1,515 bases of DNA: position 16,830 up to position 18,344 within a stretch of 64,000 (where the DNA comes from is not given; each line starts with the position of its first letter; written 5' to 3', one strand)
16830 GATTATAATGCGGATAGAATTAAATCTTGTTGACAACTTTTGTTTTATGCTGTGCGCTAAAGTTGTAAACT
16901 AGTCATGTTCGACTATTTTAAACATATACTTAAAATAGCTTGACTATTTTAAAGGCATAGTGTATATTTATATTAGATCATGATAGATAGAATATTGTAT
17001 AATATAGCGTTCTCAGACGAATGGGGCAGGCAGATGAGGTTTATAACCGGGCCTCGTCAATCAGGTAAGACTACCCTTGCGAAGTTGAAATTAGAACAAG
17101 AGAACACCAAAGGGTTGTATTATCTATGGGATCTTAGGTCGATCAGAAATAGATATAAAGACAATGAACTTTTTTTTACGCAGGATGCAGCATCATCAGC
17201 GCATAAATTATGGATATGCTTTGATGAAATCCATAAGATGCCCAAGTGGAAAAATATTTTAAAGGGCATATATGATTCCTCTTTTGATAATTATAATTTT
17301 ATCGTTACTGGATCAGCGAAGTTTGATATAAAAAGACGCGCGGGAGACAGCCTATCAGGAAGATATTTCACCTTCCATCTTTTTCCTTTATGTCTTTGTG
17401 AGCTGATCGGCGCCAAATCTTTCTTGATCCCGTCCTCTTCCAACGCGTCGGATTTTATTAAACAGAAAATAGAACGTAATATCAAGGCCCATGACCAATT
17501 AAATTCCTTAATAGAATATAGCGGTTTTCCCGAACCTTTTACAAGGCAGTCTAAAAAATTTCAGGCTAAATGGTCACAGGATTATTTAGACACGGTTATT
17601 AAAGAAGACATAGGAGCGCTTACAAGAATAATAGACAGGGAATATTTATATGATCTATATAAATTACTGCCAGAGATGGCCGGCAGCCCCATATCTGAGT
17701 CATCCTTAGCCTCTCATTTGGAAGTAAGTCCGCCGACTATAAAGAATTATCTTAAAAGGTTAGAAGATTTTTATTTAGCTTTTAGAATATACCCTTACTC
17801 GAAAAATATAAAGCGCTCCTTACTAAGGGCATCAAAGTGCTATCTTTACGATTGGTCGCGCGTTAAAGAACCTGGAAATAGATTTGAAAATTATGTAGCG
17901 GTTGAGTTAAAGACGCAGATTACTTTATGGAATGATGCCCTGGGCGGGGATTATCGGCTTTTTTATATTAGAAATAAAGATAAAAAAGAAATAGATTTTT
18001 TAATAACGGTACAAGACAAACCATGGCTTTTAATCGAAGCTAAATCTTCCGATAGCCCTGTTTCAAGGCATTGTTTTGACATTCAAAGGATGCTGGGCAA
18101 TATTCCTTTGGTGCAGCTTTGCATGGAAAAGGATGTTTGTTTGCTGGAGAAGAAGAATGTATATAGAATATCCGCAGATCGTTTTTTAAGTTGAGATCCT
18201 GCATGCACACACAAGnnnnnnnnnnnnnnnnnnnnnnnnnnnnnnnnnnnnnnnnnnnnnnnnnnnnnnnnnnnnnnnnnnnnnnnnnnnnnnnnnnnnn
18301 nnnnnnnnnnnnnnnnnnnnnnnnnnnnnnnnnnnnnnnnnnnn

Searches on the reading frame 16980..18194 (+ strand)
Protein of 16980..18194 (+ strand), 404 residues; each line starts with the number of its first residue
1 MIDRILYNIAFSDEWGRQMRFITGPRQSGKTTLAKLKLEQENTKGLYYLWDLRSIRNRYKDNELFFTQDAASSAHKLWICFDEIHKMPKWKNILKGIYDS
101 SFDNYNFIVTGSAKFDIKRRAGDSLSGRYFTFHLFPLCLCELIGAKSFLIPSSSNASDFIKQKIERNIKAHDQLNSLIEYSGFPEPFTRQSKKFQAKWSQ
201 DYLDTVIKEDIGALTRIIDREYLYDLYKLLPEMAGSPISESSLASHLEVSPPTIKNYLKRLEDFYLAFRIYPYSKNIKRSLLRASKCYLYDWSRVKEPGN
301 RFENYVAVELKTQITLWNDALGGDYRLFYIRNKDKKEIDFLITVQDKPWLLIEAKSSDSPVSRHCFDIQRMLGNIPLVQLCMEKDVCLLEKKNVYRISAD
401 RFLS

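Call 62: search_protein_families(library=pfam, proteins=[window:16980-18194:+], max_evalue=0.0001)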
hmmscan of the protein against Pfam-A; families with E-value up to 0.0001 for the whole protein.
window:16980-18194:+ (404 aa): 2 families
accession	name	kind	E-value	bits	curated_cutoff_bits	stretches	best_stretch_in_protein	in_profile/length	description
PF13173.12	AAA_14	-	3.4e-27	95.4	27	1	18-142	3-128/129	AAA domain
PF13635.12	DUF4143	-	1.2e-23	84.1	28.1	1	209-357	2-160/160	Domain of unknown function (DUF4143)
